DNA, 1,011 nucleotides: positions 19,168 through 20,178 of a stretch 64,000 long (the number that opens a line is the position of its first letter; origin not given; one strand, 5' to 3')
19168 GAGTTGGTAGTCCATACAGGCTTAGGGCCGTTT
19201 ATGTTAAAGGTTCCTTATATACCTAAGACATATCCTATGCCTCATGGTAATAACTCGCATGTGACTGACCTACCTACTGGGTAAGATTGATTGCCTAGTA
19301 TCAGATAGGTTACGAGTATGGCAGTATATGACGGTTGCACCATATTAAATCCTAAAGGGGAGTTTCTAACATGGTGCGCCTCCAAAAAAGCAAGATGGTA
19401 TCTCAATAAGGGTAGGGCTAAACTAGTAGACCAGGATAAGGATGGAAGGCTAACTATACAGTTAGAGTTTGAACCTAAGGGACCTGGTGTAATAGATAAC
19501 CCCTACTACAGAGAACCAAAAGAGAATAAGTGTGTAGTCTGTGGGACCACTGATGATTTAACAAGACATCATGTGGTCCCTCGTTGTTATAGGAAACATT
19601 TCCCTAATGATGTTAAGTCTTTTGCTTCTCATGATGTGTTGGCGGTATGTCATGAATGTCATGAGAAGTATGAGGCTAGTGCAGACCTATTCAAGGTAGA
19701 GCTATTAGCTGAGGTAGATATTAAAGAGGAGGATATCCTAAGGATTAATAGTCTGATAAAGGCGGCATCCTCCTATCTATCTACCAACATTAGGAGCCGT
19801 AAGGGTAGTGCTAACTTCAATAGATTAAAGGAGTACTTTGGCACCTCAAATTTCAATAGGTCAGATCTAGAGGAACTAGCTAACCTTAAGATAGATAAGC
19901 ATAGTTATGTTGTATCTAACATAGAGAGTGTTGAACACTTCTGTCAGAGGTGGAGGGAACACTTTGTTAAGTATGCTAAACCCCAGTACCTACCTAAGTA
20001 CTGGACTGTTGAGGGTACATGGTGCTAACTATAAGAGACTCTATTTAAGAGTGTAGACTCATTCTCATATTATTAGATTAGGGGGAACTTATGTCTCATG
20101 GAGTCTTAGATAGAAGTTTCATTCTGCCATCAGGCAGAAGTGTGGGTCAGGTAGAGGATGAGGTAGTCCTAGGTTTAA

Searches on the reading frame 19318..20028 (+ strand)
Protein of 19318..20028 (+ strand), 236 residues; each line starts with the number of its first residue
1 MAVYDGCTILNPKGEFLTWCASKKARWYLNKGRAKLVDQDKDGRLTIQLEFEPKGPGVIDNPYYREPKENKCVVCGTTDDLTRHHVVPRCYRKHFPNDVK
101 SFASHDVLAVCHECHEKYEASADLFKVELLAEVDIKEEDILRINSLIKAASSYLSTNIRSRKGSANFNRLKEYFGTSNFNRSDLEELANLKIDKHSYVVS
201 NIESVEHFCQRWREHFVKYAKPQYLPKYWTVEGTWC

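Call 30: find_encoding_contigs(protein=window:19318-20028:+, flank=10000, max_places=2)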
Protein window:19318-20028:+ (236 aa): 2 contigs read that carry it; 1 place shown.
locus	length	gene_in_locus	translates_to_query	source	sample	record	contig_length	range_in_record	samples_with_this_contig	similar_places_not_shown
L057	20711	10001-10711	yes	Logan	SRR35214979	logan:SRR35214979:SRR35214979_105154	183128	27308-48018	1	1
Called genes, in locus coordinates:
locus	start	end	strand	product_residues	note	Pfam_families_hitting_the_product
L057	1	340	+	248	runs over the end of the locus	PF25283:DUF7873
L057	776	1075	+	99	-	-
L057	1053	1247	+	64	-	-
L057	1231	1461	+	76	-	-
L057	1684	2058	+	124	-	-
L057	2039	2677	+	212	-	-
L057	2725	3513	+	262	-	PF04446:Thg1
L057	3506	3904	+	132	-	-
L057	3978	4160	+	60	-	-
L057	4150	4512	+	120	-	-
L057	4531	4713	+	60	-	-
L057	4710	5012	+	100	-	-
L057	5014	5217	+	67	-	-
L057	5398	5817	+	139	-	-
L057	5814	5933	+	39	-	-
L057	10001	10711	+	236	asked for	-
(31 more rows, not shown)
